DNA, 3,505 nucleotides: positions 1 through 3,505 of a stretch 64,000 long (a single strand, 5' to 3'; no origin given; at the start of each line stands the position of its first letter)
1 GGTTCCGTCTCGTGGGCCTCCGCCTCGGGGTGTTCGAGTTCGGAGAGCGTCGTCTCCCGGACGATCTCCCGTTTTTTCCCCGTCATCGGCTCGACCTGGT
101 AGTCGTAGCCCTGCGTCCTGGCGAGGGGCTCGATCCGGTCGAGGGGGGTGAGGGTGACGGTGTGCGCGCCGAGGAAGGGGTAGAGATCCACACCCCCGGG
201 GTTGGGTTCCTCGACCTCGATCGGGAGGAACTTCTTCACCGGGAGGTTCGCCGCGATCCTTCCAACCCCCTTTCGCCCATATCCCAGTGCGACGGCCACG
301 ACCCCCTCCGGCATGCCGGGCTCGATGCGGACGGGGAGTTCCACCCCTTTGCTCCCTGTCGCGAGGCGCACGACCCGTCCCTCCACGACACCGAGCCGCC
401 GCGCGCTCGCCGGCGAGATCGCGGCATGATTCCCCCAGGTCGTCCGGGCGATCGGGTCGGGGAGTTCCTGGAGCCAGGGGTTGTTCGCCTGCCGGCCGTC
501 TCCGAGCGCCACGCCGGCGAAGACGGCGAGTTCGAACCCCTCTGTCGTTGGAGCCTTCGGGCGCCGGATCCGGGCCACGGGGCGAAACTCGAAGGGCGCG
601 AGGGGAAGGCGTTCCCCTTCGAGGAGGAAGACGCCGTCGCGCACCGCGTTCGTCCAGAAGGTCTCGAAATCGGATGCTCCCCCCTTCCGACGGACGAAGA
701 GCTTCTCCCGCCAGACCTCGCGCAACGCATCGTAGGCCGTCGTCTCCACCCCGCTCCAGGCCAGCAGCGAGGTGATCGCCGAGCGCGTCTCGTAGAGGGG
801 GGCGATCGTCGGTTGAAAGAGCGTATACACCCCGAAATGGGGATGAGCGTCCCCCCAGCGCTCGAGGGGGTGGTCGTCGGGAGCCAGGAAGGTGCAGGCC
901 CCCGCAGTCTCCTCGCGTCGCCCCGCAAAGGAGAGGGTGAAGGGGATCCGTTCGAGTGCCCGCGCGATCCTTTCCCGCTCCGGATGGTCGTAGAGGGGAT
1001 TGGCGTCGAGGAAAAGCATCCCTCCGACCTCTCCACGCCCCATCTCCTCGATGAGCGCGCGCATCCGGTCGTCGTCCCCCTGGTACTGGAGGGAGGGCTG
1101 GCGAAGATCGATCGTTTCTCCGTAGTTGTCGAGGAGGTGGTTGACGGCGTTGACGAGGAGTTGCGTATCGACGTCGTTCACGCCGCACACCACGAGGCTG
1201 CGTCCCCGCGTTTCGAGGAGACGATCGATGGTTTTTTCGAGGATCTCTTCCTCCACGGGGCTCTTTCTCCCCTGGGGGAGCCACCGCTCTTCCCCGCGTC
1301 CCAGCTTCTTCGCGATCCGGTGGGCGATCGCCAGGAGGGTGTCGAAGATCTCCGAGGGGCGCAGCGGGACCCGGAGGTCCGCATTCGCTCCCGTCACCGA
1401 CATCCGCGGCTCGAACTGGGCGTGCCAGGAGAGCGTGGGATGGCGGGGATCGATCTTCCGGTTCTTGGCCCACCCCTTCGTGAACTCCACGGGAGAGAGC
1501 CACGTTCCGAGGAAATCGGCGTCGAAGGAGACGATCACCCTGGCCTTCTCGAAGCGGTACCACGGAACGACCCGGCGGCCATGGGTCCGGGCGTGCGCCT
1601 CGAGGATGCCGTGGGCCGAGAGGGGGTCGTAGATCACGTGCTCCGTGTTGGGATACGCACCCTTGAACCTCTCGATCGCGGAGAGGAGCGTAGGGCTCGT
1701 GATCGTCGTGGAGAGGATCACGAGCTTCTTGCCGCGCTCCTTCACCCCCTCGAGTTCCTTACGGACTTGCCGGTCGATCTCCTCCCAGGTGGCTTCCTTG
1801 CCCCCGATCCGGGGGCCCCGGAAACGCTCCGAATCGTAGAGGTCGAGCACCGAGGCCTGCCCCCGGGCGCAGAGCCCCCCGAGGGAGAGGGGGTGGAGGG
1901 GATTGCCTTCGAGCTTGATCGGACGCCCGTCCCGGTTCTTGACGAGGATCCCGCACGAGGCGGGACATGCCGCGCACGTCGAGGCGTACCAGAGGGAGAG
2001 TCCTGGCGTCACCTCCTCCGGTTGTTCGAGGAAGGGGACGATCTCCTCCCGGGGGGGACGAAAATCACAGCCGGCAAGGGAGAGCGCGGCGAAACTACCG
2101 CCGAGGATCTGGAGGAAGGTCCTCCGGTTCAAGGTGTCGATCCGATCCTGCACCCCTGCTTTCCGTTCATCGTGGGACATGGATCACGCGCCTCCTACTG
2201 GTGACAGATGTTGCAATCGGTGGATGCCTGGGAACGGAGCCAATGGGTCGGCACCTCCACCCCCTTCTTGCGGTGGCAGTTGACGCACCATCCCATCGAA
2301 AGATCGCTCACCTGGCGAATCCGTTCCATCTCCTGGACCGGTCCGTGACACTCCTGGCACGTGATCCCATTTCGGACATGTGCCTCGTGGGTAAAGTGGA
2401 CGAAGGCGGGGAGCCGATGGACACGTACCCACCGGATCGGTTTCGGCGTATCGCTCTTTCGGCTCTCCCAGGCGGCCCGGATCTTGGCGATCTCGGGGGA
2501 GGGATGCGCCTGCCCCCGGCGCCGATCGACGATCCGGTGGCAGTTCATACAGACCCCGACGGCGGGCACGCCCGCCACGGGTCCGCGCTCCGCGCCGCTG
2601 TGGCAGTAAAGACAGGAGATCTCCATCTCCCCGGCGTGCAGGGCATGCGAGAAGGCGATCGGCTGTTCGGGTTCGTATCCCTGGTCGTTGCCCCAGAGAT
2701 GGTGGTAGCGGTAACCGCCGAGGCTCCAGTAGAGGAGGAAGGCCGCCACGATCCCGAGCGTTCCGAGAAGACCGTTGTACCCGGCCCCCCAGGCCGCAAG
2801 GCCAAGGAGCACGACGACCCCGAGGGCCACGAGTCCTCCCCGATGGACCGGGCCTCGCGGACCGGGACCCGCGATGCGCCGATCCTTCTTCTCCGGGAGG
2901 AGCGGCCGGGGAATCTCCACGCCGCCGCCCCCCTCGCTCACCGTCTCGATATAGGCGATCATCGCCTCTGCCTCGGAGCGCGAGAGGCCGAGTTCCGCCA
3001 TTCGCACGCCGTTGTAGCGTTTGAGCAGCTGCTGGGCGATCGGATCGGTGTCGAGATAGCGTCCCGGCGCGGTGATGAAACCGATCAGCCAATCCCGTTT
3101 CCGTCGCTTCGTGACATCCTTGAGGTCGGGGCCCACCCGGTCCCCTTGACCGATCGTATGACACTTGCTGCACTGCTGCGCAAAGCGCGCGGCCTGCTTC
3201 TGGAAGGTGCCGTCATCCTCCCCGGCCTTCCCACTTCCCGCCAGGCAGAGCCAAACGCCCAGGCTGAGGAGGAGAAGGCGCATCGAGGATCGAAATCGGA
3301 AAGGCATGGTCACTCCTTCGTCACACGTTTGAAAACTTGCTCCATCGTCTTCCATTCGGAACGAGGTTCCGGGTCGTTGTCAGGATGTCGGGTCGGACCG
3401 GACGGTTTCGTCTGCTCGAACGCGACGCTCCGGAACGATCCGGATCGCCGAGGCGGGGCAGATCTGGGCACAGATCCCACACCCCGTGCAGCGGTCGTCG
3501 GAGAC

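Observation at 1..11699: Composite periplasmic redox supercluster: NapA-like MopB, three NapG-type and two NapH-type proteins, plus hexaheme cytochrome c and a second (ActB/QrcB-like) MopB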

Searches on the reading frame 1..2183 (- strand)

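Call 9: search_protein_families(library=pfam, proteins=[window:1-2183:-], max_evalue=0.01)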
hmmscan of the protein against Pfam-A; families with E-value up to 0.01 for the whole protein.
window:1-2183:- (727 aa): 2 families
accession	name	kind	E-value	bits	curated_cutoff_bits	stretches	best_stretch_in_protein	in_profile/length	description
PF04879.21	Molybdop_Fe4S4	-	8.9e-11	42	22.7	1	65-111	3-49/55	Molybdopterin oxidoreductase Fe4S4 domain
PF01568.27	Molydop_binding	-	5.2e-06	26.9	26.8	1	586-637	31-82/110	Molydopterin dinucleotide binding domain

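Call 10: search_protein_families(library=ncbifam, proteins=[window:1-2183:-], max_evalue=0.01)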
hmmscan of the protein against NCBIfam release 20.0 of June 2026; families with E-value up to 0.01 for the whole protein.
window:1-2183:- (727 aa): 9 families
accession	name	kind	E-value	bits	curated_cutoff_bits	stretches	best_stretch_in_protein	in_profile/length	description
NF041783.2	mnquin_red_QrcB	equivalog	2.3e-37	128.6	440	2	387-638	405-655/695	menaquinone reductase molybdopterin-binding-like subunit QrcB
NF041714.1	arsenate_red_ArrA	equivalog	4.2e-15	54.9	1600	2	19-127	4-112/848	arsenate respiratory reductase molybdopterin-containing subunit ArrA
NF012032.0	PRK15488.1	equivalog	7.2e-13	47.4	694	1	18-290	3-266/759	thiosulfate reductase PhsA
TIGR01553.1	formate-DH-alph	equivalog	9.1e-10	36.9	814.2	1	18-124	2-110/1009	formate dehydrogenase-N subunit alpha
NF011567.1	PRK14991.1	equivalog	3.1e-09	35.1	1750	1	585-647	907-969/1022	tetrathionate reductase subunit TtrA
NF041513.1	formate_DH_Act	exception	3.9e-06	24.9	1400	1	67-140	44-118/1067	formate dehydrogenase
NF005895.0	PRK07860.1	equivalog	0.0016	16.6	802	0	576-633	722-778/811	NADH-quinone oxidoreductase subunit G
TIGR01591.1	Fdh-alpha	equivalog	0.0025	16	666.25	1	69-151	2-88/672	formate dehydrogenase subunit alpha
TIGR01706.1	NAPA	equivalog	0.0034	15.7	930.55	1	64-133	41-110/830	periplasmic nitrate reductase subunit alpha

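Call 55: search_solved_structures(query=window:1-2183:-, max_evalue=0.00001)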
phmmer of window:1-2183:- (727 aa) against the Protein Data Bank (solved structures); distinct sequences matched with E-value up to 0.00001: 8.
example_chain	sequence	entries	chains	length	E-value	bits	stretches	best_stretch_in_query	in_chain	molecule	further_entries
6btm_B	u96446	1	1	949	1.1e-93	318.1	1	44-640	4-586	Alternative Complex III subunit B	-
8k9e_B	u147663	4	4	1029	2.6e-91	310.4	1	9-597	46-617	Fe-S-cluster-containing hydrogenase components 1-like protein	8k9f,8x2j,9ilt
6f0k_B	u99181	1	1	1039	3.3e-89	303.4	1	2-638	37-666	Fe-S-cluster-containing hydrogenase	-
6lod_B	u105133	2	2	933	1e-86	295.2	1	41-715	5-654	Fe-S-cluster-containing hydrogenase components 1-like protein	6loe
6cz7_A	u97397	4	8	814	1.6e-13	53.1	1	60-288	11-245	ArrA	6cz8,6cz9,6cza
2vpw_A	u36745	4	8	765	9.4e-08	34.1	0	68-149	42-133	THIOSULFATE REDUCTASE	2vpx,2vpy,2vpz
2jim_A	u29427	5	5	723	1.1e-07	33.9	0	64-126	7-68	PERIPLASMIC NITRATE REDUCTASE | PROTEIN (PERIPLASMIC NITRATE REDUCTASE)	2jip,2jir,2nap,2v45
2jio_A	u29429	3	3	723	5.3e-07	31.6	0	64-126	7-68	PERIPLASMIC NITRATE REDUCTASE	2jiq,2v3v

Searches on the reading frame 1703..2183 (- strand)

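Call 57: search_solved_structures(query=window:1703-2183:-, max_evalue=0.001, show_alignments=4)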
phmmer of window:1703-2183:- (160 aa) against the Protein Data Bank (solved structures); distinct sequences matched with E-value up to 0.001: 25.
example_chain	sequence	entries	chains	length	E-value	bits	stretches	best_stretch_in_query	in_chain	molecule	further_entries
6f0k_B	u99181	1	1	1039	3.1e-26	95.4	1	2-141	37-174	Fe-S-cluster-containing hydrogenase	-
8k9e_B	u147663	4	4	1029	6.7e-26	94.3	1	9-147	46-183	Fe-S-cluster-containing hydrogenase components 1-like protein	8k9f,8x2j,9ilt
6lod_B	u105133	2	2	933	2.9e-20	75.9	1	41-136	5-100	Fe-S-cluster-containing hydrogenase components 1-like protein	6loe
6btm_B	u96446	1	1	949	2.8e-19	72.7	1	44-160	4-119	Alternative Complex III subunit B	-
6sdr_A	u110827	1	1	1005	1.7e-06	31.2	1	18-120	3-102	Formate dehydrogenase, alpha subunit, selenocysteine-containing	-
6sdv_A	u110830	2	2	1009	1.7e-06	31.2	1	18-120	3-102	Formate dehydrogenase, alpha subunit, selenocysteine-containing,Formate dehydrogenase, alp | Formate dehydrogenase, alpha subunit, selenocysteine-containing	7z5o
9rjz_A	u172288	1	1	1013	1.7e-06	31.2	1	18-120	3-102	Formate dehydrogenase, alpha subunit, selenocysteine-containing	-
9rk1_A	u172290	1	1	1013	1.7e-06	31.2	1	18-120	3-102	Formate dehydrogenase, alpha subunit, selenocysteine-containing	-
9rjy_A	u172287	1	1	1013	1.7e-06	31.2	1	18-120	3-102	Formate dehydrogenase, alpha subunit, selenocysteine-containing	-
8rcg_A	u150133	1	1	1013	1.7e-06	31.2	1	18-120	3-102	Formate dehydrogenase, alpha subunit, selenocysteine-containing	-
9rk0_A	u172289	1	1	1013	1.7e-06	31.2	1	18-120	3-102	Formate dehydrogenase, alpha subunit, selenocysteine-containing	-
30gj_A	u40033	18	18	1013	1.7e-06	31.2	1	18-120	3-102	Formate dehydrogenase, alpha subunit, selenocysteine-containing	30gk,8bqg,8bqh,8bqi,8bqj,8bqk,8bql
9qm0_A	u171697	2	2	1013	1.7e-06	31.2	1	18-120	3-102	Formate dehydrogenase, alpha subunit, selenocysteine-containing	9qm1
8cm7_A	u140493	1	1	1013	1.7e-06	31.2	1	18-120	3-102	Formate dehydrogenase, alpha subunit, selenocysteine-containing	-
8cm4_A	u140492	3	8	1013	1.7e-06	31.2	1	18-120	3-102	Formate dehydrogenase, alpha subunit, selenocysteine-containing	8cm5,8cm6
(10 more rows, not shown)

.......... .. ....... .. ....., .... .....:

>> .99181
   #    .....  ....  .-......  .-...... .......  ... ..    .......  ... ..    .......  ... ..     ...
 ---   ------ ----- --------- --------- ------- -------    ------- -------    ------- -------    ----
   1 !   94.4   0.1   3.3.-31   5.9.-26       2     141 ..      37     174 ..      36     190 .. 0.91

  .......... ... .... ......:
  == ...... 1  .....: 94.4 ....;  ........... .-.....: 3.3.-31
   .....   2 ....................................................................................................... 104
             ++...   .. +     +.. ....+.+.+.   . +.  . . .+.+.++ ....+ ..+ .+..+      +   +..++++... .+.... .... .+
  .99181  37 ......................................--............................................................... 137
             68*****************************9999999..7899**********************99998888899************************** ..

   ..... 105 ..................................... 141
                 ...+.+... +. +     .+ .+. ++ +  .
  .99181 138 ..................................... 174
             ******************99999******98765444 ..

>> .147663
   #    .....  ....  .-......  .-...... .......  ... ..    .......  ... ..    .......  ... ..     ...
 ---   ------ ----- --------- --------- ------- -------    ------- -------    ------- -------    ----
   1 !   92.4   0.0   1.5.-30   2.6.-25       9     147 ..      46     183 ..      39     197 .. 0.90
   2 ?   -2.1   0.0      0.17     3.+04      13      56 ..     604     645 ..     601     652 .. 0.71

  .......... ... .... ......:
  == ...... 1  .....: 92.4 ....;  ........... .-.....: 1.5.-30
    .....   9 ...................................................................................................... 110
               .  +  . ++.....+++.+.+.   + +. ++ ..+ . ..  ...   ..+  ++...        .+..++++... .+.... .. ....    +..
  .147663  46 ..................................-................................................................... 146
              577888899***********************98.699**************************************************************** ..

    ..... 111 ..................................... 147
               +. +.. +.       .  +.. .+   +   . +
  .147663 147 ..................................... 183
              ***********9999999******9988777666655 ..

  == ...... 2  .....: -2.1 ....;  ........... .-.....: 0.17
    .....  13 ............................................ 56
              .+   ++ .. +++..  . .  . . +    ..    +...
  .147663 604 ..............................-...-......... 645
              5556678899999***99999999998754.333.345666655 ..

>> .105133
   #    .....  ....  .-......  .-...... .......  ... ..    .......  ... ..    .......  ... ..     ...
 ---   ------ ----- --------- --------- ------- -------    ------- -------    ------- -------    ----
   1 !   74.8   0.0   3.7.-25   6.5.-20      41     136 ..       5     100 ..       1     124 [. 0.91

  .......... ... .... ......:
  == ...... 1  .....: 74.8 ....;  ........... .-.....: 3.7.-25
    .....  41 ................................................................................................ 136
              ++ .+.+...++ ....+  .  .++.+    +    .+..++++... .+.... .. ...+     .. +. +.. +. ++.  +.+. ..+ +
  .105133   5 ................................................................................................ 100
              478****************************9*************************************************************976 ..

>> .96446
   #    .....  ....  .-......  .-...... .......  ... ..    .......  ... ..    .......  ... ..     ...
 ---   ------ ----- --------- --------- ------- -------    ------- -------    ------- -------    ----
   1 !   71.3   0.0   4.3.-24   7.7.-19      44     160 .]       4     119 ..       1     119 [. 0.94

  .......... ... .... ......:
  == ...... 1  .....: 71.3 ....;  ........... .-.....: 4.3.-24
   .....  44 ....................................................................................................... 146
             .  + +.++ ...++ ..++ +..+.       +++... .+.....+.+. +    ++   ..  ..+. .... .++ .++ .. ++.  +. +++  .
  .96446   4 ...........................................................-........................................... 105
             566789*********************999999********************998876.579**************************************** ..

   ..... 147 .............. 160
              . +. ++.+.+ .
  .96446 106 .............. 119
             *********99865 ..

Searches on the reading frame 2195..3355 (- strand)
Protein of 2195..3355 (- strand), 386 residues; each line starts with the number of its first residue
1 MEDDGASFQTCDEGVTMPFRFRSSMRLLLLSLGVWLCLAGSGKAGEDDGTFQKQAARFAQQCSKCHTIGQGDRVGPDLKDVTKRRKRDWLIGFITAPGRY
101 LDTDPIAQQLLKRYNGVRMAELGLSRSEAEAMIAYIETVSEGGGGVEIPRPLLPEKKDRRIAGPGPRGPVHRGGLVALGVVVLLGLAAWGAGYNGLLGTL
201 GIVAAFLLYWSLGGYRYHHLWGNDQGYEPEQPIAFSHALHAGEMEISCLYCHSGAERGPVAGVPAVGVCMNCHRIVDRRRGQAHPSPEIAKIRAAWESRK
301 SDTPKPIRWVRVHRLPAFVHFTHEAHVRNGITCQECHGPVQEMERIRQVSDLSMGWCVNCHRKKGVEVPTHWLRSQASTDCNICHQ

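Call 9: search_protein_families(library=pfam, proteins=[window:2195-3307:-], max_evalue=0.01)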
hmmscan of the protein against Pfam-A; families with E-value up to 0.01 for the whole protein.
window:2195-3307:- (370 aa): 5 families
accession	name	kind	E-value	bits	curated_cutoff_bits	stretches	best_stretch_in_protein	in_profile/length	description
PF14522.11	Cytochrome_C7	-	1.7e-12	47.4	24.8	2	303-370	1-67/67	Cytochrome c7 and related cytochrome c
PF02085.21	Cytochrom_CIII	-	1.4e-09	38.6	22.9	2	212-263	16-59/101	Class III cytochrome C family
PF00034.26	Cytochrom_C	-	2.1e-08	35.8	21.3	1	42-123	8-89/90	Cytochrome c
PF14537.11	Cytochrom_c3_2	-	1.2e-06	29.3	25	0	309-369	1-64/79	Cytochrome c3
PF13442.11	Cytochrome_CBB3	-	0.0001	23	27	1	37-120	5-68/68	Cytochrome C oxidase, cbb3-type, subunit III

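Call 10: search_protein_families(library=ncbifam, proteins=[window:2195-3307:-], max_evalue=0.01)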
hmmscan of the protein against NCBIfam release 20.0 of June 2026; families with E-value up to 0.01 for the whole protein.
window:2195-3307:- (370 aa): 7 families
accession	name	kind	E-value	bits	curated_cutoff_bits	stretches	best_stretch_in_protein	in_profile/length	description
NF041781.1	mnquin_red_QrcA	equivalog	8.5e-20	71.1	180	1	213-369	27-173/174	menaquinone reductase multiheme cytochrome c subunit QrcA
NF045722.1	c3_cytochr_TmcA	equivalog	1.6e-07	31.2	114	1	302-370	43-111/125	acidic tetraheme cytochrome c3 TmcA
TIGR02603.1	CxxCH_TIGR02603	domain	4.1e-07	30.1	68.15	1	39-106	7-74/134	putative heme-binding domain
TIGR04485.1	thiosulf_SoxX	equivalog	4.2e-06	27.4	61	0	45-121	4-76/78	sulfur oxidation c-type cytochrome SoxX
NF041028.1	decahem_GSU2203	exception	9.7e-06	25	325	1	295-370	106-182/317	GSU2203 family decaheme c-type cytochrome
TIGR03508.1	decahem_SO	subfamily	5e-05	22.9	192.2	1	221-370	62-197/258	DmsE family decaheme c-type cytochrome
TIGR04257.1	nanowire_3heme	domain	0.00013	22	40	0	303-370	13-75/75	c(7)-type cytochrome triheme domain-containing protein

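Call 13: find_encoding_contigs(protein=window:2195-3355:-, flank=10000, max_places=4)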
Protein window:2195-3355:- (386 aa): no gene with exactly this product is on record in the collection.

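Call 56: search_solved_structures(query=window:2195-3307:-, max_evalue=0.001)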
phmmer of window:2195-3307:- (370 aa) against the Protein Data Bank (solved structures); distinct sequences matched with E-value up to 0.001: 7.
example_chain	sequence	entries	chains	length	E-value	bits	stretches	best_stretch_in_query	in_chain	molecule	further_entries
6btm_A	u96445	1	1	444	5.9e-50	173.8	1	187-352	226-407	Alternative Complex III subunit A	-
8k9e_A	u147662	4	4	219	1.1e-32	117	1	205-349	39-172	Cytochrome c7-like domain-containing protein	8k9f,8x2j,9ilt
6f0k_A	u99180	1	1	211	3.4e-32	115.3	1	208-348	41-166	Cytochrome c family protein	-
6lod_A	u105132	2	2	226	1.4e-25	93.5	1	193-348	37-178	MULTIHEME_CYTC domain-containing protein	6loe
2l4d_A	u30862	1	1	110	1.8e-13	53.7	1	34-122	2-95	SCO1/SenC family protein/cytochrome c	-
3cp5_A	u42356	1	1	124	5.8e-10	42.1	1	36-125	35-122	Cytochrome c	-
6cuk_A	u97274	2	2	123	2.7e-08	36.6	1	36-125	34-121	Cytochrome c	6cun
